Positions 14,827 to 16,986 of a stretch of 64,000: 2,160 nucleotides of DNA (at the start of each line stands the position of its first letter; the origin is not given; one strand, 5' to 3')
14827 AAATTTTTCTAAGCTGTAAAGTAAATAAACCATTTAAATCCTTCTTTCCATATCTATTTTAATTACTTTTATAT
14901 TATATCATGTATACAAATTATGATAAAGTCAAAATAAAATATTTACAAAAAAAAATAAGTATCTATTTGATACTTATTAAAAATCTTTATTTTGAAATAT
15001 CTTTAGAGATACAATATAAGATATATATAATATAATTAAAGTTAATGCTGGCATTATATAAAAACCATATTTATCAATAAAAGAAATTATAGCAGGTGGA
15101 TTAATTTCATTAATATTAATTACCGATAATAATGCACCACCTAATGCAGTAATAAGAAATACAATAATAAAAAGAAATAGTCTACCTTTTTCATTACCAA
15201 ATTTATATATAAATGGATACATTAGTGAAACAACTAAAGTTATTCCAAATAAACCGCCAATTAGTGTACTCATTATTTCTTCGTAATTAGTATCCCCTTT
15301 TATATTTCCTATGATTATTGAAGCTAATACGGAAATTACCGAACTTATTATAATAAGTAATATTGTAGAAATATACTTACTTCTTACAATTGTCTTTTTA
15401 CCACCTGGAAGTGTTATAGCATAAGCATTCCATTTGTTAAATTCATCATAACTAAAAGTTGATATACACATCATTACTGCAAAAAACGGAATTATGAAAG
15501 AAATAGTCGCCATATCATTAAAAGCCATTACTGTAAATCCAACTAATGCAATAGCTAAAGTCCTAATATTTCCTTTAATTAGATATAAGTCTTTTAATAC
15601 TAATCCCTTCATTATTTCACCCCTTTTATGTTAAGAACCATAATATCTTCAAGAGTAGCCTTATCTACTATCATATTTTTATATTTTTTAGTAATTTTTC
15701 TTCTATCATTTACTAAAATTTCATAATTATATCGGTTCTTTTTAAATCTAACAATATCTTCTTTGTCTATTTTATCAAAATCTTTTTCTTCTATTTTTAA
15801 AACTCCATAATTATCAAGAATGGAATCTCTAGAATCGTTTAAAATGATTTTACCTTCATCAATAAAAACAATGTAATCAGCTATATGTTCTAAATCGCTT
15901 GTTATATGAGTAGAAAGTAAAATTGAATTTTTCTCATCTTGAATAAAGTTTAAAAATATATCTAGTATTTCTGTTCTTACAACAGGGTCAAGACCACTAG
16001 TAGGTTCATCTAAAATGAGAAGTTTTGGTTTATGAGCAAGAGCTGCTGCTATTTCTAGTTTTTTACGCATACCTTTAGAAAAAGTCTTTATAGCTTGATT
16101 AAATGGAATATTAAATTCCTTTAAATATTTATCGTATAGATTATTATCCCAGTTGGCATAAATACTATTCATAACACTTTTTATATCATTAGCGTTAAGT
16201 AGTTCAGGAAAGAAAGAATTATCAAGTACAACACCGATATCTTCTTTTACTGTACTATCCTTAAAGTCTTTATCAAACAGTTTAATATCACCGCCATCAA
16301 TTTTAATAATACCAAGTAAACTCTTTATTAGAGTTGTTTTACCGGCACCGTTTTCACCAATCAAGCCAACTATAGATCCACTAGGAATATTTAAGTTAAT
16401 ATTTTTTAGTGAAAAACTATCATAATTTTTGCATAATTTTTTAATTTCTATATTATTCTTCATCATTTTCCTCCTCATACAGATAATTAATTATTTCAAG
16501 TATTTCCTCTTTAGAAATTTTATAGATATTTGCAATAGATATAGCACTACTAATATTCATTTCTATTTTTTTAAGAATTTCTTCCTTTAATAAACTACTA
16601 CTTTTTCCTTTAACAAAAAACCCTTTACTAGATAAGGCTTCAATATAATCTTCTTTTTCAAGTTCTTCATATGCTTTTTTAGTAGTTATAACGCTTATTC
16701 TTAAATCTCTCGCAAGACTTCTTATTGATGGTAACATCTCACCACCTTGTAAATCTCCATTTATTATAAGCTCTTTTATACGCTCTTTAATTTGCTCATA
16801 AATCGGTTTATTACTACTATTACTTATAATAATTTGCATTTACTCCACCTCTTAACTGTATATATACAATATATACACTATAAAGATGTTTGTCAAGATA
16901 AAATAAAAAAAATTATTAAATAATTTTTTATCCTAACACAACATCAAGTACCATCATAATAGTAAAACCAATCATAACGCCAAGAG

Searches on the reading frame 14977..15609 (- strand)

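Call 79: search_protein_families(library=pfam, proteins=[window:14977-15609:-], max_evalue=0.00001)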
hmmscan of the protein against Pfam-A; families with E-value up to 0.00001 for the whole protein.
window:14977-15609:- (210 aa): 1 family
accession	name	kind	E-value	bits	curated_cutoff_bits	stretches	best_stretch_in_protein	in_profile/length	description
PF13346.12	ABC2_membrane_5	-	2.8e-42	145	25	1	2-206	1-205/205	ABC-2 family transporter protein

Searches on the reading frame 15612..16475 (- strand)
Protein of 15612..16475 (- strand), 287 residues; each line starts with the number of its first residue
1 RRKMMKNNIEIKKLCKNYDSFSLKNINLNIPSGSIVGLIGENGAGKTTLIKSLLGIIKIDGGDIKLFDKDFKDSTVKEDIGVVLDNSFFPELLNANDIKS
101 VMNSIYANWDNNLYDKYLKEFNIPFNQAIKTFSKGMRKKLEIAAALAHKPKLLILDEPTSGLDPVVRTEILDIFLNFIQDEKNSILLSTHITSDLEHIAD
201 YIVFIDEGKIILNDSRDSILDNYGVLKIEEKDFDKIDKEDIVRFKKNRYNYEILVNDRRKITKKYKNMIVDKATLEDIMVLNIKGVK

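Call 79: search_protein_families(library=pfam, proteins=[window:15612-16475:-], max_evalue=0.00001)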
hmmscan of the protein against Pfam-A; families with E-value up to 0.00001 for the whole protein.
window:15612-16475:- (287 aa): 2 families
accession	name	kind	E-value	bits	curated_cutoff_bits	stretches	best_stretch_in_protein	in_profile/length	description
PF00005.33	ABC_tran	-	2.8e-29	102.9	25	1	23-160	1-137/137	ABC transporter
PF13304.12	AAA_21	-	3.5e-16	60.6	27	1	129-190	235-298/304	AAA domain, putative AbiEii toxin, Type IV TA system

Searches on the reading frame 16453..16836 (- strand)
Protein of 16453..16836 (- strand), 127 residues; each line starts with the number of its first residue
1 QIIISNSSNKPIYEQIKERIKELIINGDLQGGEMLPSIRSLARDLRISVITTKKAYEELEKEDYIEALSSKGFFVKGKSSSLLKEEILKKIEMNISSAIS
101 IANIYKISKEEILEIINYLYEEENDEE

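Call 79: search_protein_families(library=pfam, proteins=[window:16453-16836:-], max_evalue=0.00001)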
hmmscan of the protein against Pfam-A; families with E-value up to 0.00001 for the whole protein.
window:16453-16836:- (127 aa): 1 family
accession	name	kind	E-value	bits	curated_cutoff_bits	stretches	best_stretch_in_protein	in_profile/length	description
PF00392.27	GntR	-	1.6e-14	53.7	27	1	13-75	2-64/64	Bacterial regulatory proteins, gntR family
